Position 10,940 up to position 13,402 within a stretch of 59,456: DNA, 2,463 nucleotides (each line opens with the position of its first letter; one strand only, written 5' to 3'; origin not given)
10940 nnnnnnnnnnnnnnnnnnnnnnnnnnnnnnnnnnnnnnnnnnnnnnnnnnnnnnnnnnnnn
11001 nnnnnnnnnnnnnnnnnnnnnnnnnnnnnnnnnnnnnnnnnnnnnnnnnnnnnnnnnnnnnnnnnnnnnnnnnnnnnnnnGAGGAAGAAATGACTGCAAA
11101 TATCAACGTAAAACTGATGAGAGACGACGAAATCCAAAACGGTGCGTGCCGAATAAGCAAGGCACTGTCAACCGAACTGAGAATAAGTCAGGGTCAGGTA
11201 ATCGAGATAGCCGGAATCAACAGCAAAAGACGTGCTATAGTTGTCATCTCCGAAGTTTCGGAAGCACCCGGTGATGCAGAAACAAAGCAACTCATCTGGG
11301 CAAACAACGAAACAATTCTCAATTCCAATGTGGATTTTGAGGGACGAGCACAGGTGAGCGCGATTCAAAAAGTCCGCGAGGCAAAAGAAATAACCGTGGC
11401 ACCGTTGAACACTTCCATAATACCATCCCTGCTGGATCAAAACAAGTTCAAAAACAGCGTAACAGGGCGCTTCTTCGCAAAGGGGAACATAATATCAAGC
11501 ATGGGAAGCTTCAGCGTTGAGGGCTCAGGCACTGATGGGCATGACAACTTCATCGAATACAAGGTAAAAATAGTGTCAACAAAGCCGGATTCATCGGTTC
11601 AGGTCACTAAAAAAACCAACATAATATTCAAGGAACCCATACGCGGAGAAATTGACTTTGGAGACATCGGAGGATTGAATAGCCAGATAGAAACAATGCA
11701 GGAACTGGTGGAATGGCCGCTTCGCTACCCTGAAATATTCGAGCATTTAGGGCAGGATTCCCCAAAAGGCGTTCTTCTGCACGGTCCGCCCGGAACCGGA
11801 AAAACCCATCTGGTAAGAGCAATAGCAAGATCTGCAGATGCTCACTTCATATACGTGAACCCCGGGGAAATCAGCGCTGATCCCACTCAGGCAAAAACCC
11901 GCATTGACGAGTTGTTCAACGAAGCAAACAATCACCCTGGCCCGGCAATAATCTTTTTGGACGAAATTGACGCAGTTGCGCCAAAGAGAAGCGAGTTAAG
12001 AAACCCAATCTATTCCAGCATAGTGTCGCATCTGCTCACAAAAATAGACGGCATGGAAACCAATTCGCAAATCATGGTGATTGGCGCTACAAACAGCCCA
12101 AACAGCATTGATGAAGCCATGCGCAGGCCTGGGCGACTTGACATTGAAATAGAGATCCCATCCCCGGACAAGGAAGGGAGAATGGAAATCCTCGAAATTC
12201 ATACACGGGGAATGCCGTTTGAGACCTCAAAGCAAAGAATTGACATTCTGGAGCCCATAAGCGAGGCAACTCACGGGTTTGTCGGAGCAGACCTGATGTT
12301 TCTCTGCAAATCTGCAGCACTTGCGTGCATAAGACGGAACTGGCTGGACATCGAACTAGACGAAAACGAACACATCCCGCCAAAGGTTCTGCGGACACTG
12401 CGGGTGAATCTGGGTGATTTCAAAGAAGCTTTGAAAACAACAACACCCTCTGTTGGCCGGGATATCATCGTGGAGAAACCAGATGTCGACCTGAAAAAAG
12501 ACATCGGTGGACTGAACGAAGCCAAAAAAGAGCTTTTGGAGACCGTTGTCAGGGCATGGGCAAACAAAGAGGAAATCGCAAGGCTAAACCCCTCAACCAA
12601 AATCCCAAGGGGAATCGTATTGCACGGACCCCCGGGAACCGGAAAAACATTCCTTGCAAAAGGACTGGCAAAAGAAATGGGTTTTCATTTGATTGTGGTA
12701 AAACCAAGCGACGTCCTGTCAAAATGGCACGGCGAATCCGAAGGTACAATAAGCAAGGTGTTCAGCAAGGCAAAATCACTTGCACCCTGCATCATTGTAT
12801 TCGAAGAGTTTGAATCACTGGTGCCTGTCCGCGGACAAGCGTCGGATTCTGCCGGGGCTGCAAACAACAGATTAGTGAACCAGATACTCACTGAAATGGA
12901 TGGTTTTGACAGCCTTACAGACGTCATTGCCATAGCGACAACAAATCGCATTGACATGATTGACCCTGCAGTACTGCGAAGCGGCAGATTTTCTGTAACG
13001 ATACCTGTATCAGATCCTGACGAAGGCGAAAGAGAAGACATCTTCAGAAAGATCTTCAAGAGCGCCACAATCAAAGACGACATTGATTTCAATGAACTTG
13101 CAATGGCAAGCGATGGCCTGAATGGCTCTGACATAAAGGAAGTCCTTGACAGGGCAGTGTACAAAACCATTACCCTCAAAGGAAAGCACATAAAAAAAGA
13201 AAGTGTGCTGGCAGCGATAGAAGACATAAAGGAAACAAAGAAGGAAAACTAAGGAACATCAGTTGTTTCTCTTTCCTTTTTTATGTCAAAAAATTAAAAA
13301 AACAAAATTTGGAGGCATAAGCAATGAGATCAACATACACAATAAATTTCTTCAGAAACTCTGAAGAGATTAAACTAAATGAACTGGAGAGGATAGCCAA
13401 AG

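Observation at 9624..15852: Accessory operon: divergent CDC48-like ATPase + archaemetzincin-like protein lacking the catalytic Glu + polytopic membrane protein + AN1 zinc-finger protein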

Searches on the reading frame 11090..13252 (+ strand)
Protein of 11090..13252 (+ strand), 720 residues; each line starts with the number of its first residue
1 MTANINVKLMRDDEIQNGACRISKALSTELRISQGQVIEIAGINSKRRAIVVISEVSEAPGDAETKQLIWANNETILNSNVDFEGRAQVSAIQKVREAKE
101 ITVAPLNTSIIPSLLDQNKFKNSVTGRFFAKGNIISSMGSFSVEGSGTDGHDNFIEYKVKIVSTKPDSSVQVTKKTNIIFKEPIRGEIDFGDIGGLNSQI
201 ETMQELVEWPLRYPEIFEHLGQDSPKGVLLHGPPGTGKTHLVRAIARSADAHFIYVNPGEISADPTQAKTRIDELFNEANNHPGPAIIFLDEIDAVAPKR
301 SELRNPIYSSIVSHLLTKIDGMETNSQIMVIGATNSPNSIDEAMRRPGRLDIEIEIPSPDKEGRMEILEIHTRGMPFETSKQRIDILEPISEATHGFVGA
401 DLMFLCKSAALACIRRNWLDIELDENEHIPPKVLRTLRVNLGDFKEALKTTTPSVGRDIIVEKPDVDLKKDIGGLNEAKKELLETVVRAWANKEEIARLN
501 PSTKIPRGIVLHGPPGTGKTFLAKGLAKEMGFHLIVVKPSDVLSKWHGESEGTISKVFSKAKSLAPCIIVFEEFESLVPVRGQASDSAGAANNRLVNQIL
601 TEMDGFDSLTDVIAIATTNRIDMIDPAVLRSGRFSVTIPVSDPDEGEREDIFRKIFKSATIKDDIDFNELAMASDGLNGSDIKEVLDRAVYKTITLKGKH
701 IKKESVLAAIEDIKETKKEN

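Call 3: search_protein_families(library=pfam, proteins=[window:11090-13252:+], max_evalue=0.1)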
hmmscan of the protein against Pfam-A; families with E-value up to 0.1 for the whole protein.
window:11090-13252:+ (720 aa): 57 families (the best 25 are shown)
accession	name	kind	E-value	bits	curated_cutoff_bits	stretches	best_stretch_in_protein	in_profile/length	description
PF00004.35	AAA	-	7.8e-74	246.8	21.2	2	509-640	1-129/131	ATPase family associated with various cellular activities (AAA)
PF17862.7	AAA_lid_3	-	2.2e-17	62.7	27.2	2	387-422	4-39/45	AAA+ lid domain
PF13191.12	AAA_16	-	3e-14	54.3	32.6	2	217-310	16-115/167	AAA ATPase domain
PF07728.20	AAA_5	-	1.6e-11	44.8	22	2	227-345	1-136/139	AAA domain (dynein-related subfamily)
PF13401.12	AAA_22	-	1.4e-10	42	27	2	228-278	8-60/130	AAA domain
PF13173.12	AAA_14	-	9e-10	39.1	27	1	227-309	4-75/129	AAA domain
PF13671.12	AAA_33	-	1.3e-09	39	27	2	509-557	2-48/143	AAA domain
PF05496.18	RuvB_N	-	5.6e-09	36.4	27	2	225-303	33-103/159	Holliday junction DNA helicase RuvB P-loop domain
PF02367.23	TsaE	-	1.9e-08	34.8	26.6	2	497-540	15-55/128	Threonylcarbamoyl adenosine biosynthesis protein TsaE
PF06068.19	TIP49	-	2.6e-08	33.9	23.8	2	502-546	45-92/347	TIP49 P-loop domain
PF24883.2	NPHP3_N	-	4.3e-08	33.9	24.8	1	208-248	4-45/164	Nephrocystin 3, N-terminal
PF01695.23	IstB_IS21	-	7.8e-08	32.5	24.1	2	226-250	93-117/238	IstB-like ATP binding protein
PF00910.28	RNA_helicase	-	9.1e-08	33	21.5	2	509-540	1-32/105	RNA helicase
PF13521.12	AAA_28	-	1e-07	32.8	27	2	509-533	2-26/164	AAA domain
PF13238.12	AAA_18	-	2e-07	32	29.4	1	509-545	1-30/128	AAA domain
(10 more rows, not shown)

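Call 4: search_protein_families(library=ncbifam, proteins=[window:11090-13252:+], max_evalue=0.1)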
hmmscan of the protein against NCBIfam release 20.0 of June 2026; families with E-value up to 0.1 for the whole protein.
window:11090-13252:+ (720 aa): 88 families (the best 25 are shown)
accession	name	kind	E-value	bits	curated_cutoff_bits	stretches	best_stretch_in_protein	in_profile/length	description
TIGR01243.1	CDC48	subfamily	5.8e-171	570.4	802.65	1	13-713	12-692/733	CDC48 family AAA ATPase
NF003069.1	PRK03992.1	subfamily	1.4e-123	412.8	500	2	185-426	125-365/379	proteasome-activating nucleotidase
TIGR01242.2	TIGR01242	subfamily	2.1e-118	395.4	500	2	185-425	108-347/362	proteasome-activating nucleotidase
TIGR01241.2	FtsH_fam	equivalog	6.4e-109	365.4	600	2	171-428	143-397/598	ATP-dependent zinc metalloprotease FtsH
NF047748.1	PrtsmActNtasePan1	equivalog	1.1e-101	340.8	750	2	186-427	143-383/405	proteasome-activating nucleotidase Pan1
NF047747.1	PrtsmActNtasePan2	equivalog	1.5e-100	337.3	700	2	187-426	147-385/397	proteasome-activating nucleotidase Pan2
TIGR03689.1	pup_AAA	equivalog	1.8e-79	267.8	504.75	2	456-692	169-409/512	proteasome ATPase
NF008004.0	PRK10733.1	equivalog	2.6e-79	266.9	1008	2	188-432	149-391/644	ATP-dependent zinc metalloprotease FtsH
NF041006.2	cell_div_CdvC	equivalog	1.5e-74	251.2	650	2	459-717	93-346/370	cell division protein CdvC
NF042959.1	IteA_antiphage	equivalog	1.2e-58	199.1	510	2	475-713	96-324/367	anti-phage ATPase IteA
NF003229.0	PRK04195.1-5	equivalog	5.2e-17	61.7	280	2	203-299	26-118/413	replication factor C large subunit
TIGR03922.1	T7SS_EccA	equivalog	1.7e-13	50.1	466.65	2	504-605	310-412/557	type VII secretion AAA-ATPase EccA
NF003230.0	PRK04195.1-6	equivalog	9.4e-13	47.6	441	2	503-545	36-78/494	replication factor C large subunit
NF003226.0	PRK04195.1-1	equivalog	1.6e-12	47.1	588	2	221-299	36-114/405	replication factor C large subunit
NF038214.1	IS21_help_AAA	equivalog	1.3e-10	41.4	200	2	226-251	91-116/232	IS21-like element helper ATPase IstB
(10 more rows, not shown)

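Call 7: search_protein_families(library=padloc, proteins=[window:11090-13252:+], max_evalue=0.01)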
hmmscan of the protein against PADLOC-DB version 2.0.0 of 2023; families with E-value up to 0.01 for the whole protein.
window:11090-13252:+ (720 aa): 25 families
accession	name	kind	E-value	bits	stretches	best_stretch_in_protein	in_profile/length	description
PDLC02196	IetA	-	4e-62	208.8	2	474-717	92-325/374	-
PDLC02195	IetA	-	1.3e-51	174.2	2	475-701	108-324/395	-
PDLC04232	IetA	-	9.6e-51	171.1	2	508-716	118-319/330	-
PDLC00915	TRIP13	-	8.9e-38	128.4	2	479-718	38-296/302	TRIP13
PDLC04231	IetA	-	9e-30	102.3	2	506-640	116-246/262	-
PDLC00914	TRIP13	-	1.4e-21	75.3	2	490-716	52-295/302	TRIP13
PDLC04140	mad8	-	1.1e-09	36.3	2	226-260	28-67/314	mads_8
PDLC03920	MkoA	-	1.5e-07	28.1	1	228-247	634-653/1112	-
PDLC03838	DolB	-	3.3e-06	24.6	0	447-532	117-192/375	-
PDLC02372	Nhi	-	8.3e-05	19.4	0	506-530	199-223/470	-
PDLC02350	AbiO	-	0.00018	18.4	0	497-530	191-216/468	AbiO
PDLC04789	PDC-S01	-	0.00029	18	0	224-296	16-85/375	-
PDLC03921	MkoA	-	0.00031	16.5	1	229-247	1046-1064/1607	-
PDLC03924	MkoC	-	0.0005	16.3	0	231-245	272-286/1136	-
PDLC01515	Csx3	-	0.0012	16.4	0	508-529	8-29/183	"CAS-I,CAS-III; associated"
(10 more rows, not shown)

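Call 13: find_homologous_proteins(query=window:11090-13252:+)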
Query window:11090-13252:+ (720 aa): 8000 proteins with E <= 0.001 among 8000 candidates; the best 120 are listed.
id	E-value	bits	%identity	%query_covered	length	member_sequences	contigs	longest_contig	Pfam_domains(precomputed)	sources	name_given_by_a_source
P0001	0.0e+0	1592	100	100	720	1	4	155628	PF13173.13,PF20030.6,PF13086.13,PF13604.13,PF13671.13,PF00004.36,PF13401.13,PF13238.13,PF07728.21,PF13191.13,PF06414.19,PF24883.3,PF05729.19,PF13521.13,PF06068.20,PF01443.25,PF05496.19,PF17862.8,PF06309.18,PF01695.24,PF00005.34,PF07726.18,PF02367.24,PF13207.13,PF00910.29,PF20720.4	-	-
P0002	8.8e-215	733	44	69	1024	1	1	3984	PF13173.13,PF13086.13,PF06745.20,PF02359.25,PF13604.13,PF13671.13,PF00004.36,PF13401.13,PF13238.13,PF07728.21,PF04851.22,PF13191.13,PF06414.19,PF07724.21,PF24883.3,PF05729.19,PF13521.13,PF25199.2,PF13481.13,PF09336.17,PF06068.20,PF01443.25,PF13245.13,PF05496.19,PF17862.8,PF14532.13,PF03215.22,PF0169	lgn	-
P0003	2.9e-188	646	40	98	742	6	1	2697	PF13173.13,PF02359.25,PF13671.13,PF00004.36,PF13401.13,PF13238.13,PF05673.20,PF07728.21,PF00931.29,PF13191.13,PF07724.21,PF24883.3,PF05729.19,PF13521.13,PF09336.17,PF06068.20,PF05496.19,PF17862.8,PF01695.24,PF02933.24,PF23902.1,PF00005.34,PF12775.14,PF02367.24,PF13207.13,PF00910.29,PF01078.28,PF2072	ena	-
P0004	4.5e-184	632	38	99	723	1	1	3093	PF13173.13,PF02359.25,PF13671.13,PF00004.36,PF13401.13,PF13238.13,PF07728.21,PF00931.29,PF13191.13,PF07724.21,PF24883.3,PF13521.13,PF09336.17,PF01057.24,PF06068.20,PF05496.19,PF17862.8,PF01637.25,PF01695.24,PF00158.33,PF02933.24,PF23902.1,PF00005.34,PF00910.29,PF01078.28,PF20720.4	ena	-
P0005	4.6e-184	632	39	98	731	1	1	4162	PF13173.13,PF02359.25,PF13671.13,PF00004.36,PF13401.13,PF13238.13,PF05673.20,PF07728.21,PF00931.29,PF13191.13,PF06414.19,PF07724.21,PF24883.3,PF13521.13,PF25199.2,PF01057.24,PF06068.20,PF05496.19,PF17862.8,PF01637.25,PF01695.24,PF13479.13,PF00158.33,PF02933.24,PF23902.1,PF00005.34,PF12775.14,PF02367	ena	-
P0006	8.4e-184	631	39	96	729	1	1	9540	PF13173.13,PF02359.25,PF13671.13,PF00004.36,PF13401.13,PF13238.13,PF05673.20,PF07728.21,PF00931.29,PF13191.13,PF07724.21,PF24883.3,PF13521.13,PF25199.2,PF01057.24,PF06068.20,PF05496.19,PF17862.8,PF01637.25,PF01695.24,PF13479.13,PF00158.33,PF02933.24,PF23902.1,PF00005.34,PF12775.14,PF02367.24,PF13207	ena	-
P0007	1.1e-183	631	39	96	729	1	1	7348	PF13173.13,PF02359.25,PF13671.13,PF00004.36,PF13401.13,PF13238.13,PF05673.20,PF07728.21,PF00931.29,PF13191.13,PF07724.21,PF24883.3,PF13521.13,PF25199.2,PF01057.24,PF06068.20,PF05496.19,PF17862.8,PF01637.25,PF01695.24,PF13479.13,PF00158.33,PF02933.24,PF23902.1,PF00005.34,PF12775.14,PF02367.24,PF13207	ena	-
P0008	1.2e-183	630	39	96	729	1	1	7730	PF13173.13,PF02359.25,PF13671.13,PF00004.36,PF13401.13,PF13238.13,PF05673.20,PF07728.21,PF00931.29,PF13191.13,PF07724.21,PF24883.3,PF13521.13,PF25199.2,PF01057.24,PF06068.20,PF05496.19,PF17862.8,PF01637.25,PF01695.24,PF13479.13,PF00158.33,PF02933.24,PF23902.1,PF00005.34,PF12775.14,PF02367.24,PF13207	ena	-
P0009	1.2e-183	630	39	96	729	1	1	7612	PF13173.13,PF02359.25,PF13671.13,PF00004.36,PF13401.13,PF13238.13,PF05673.20,PF07728.21,PF00931.29,PF13191.13,PF07724.21,PF24883.3,PF13521.13,PF25199.2,PF01057.24,PF06068.20,PF05496.19,PF17862.8,PF01637.25,PF01695.24,PF13479.13,PF00158.33,PF02933.24,PF23902.1,PF00005.34,PF12775.14,PF02367.24,PF13207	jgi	-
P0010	2.2e-183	630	39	98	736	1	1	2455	PF13173.13,PF02359.25,PF13671.13,PF00004.36,PF13401.13,PF13238.13,PF07728.21,PF13191.13,PF07724.21,PF24883.3,PF13521.13,PF25199.2,PF09336.17,PF01057.24,PF06068.20,PF05496.19,PF17862.8,PF01695.24,PF00158.33,PF02933.24,PF23902.1,PF07726.18,PF12775.14,PF00910.29,PF01078.28,PF20720.4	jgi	jgi:transitional endoplasmic reticulum ATPase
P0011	3.6e-183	629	38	99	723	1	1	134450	PF13173.13,PF02359.25,PF13671.13,PF00004.36,PF13401.13,PF13238.13,PF07728.21,PF00931.29,PF13191.13,PF07724.21,PF24883.3,PF13521.13,PF09336.17,PF01057.24,PF06068.20,PF05496.19,PF17862.8,PF01695.24,PF00158.33,PF02933.24,PF23902.1,PF00005.34,PF00910.29,PF01078.28,PF20720.4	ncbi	-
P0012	4.9e-183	628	39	98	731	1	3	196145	PF13173.13,PF02359.25,PF13671.13,PF00004.36,PF13401.13,PF13238.13,PF05673.20,PF07728.21,PF00931.29,PF13191.13,PF06414.19,PF07724.21,PF24883.3,PF13521.13,PF25199.2,PF01057.24,PF06068.20,PF05496.19,PF17862.8,PF01637.25,PF01695.24,PF13479.13,PF00158.33,PF02933.24,PF23902.1,PF00005.34,PF12775.14,PF02367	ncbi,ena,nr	ncbi:AAA family ATPase [Candidatus Bathyarchaeota archaeon]|nr:MAG: AAA family ATPase [Candidatus Ba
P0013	4.9e-183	628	39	98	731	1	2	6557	PF13173.13,PF02359.25,PF13671.13,PF00004.36,PF13401.13,PF13238.13,PF05673.20,PF07728.21,PF00931.29,PF13191.13,PF06414.19,PF07724.21,PF24883.3,PF13521.13,PF25199.2,PF01057.24,PF06068.20,PF05496.19,PF17862.8,PF01637.25,PF01695.24,PF13479.13,PF00158.33,PF02933.24,PF23902.1,PF00005.34,PF12775.14,PF02367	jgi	-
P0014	1.3e-182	627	41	95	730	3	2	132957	PF13173.13,PF02359.25,PF13671.13,PF00004.36,PF13401.13,PF13238.13,PF05673.20,PF07728.21,PF00931.29,PF13191.13,PF07724.21,PF24883.3,PF13521.13,PF13481.13,PF09336.17,PF01057.24,PF06068.20,PF05496.19,PF17862.8,PF01695.24,PF13479.13,PF00158.33,PF02933.24,PF23902.1,PF00005.34,PF07726.18,PF12775.14,PF1320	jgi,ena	-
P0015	1.7e-182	627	39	98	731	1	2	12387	PF13173.13,PF02359.25,PF13671.13,PF00004.36,PF13401.13,PF13238.13,PF05673.20,PF07728.21,PF00931.29,PF13191.13,PF06414.19,PF07724.21,PF24883.3,PF13521.13,PF25199.2,PF01057.24,PF06068.20,PF05496.19,PF17862.8,PF01637.25,PF01695.24,PF13479.13,PF00158.33,PF02933.24,PF23902.1,PF00005.34,PF12775.14,PF02367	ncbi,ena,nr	ncbi:CDC48 family AAA ATPase [Candidatus Bathyarchaeota archaeon]|nr:CDC48 family AAA ATPase [Candid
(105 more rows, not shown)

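Call 14: find_encoding_contigs(protein=P0001, flank=10000, max_places=6)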
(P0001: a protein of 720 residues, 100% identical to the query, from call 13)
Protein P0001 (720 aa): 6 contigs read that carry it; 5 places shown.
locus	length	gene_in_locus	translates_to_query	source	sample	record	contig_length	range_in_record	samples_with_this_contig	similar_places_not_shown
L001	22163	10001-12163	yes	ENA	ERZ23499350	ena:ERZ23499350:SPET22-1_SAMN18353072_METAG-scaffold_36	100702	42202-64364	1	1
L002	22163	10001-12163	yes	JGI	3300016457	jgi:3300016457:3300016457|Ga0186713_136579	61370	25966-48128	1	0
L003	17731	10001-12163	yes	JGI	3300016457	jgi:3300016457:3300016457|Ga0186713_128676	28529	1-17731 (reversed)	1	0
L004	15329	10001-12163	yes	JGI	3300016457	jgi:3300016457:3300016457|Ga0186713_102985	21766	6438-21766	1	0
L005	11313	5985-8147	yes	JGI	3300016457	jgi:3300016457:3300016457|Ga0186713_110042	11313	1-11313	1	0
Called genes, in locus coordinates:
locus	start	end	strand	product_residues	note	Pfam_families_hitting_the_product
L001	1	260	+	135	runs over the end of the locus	-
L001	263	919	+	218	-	PF07650:KH_2, PF00189:Ribosomal_S3_C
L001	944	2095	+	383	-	-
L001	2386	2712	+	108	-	-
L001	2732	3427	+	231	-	-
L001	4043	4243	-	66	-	-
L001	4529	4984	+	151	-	-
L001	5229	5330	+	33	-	-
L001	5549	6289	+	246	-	-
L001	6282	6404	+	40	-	-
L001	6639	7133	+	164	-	-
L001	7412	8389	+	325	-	-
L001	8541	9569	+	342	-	-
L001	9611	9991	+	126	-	-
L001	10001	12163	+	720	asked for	PF00005:ABC_tran (faint), PF05729:NACHT (faint), PF13173:AAA_14 (weak), PF13191:AAA_16, PF00004:AAA, PF07728:AAA_5 (weak), PF17862:AAA_lid_3, PF00004:AAA, +19 more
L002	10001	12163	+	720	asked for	PF00005:ABC_tran (faint), PF05729:NACHT (faint), PF13173:AAA_14 (weak), PF13191:AAA_16, PF00004:AAA, PF07728:AAA_5 (weak), PF17862:AAA_lid_3, PF00004:AAA, +19 more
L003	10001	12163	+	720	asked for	PF00005:ABC_tran (faint), PF05729:NACHT (faint), PF13173:AAA_14 (weak), PF13191:AAA_16, PF00004:AAA, PF07728:AAA_5 (weak), PF17862:AAA_lid_3, PF00004:AAA, +19 more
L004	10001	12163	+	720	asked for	PF00005:ABC_tran (faint), PF05729:NACHT (faint), PF13173:AAA_14 (weak), PF13191:AAA_16, PF00004:AAA, PF07728:AAA_5 (weak), PF17862:AAA_lid_3, PF00004:AAA, +19 more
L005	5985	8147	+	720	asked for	PF00005:ABC_tran (faint), PF05729:NACHT (faint), PF13173:AAA_14 (weak), PF13191:AAA_16, PF00004:AAA, PF07728:AAA_5 (weak), PF17862:AAA_lid_3, PF00004:AAA, +19 more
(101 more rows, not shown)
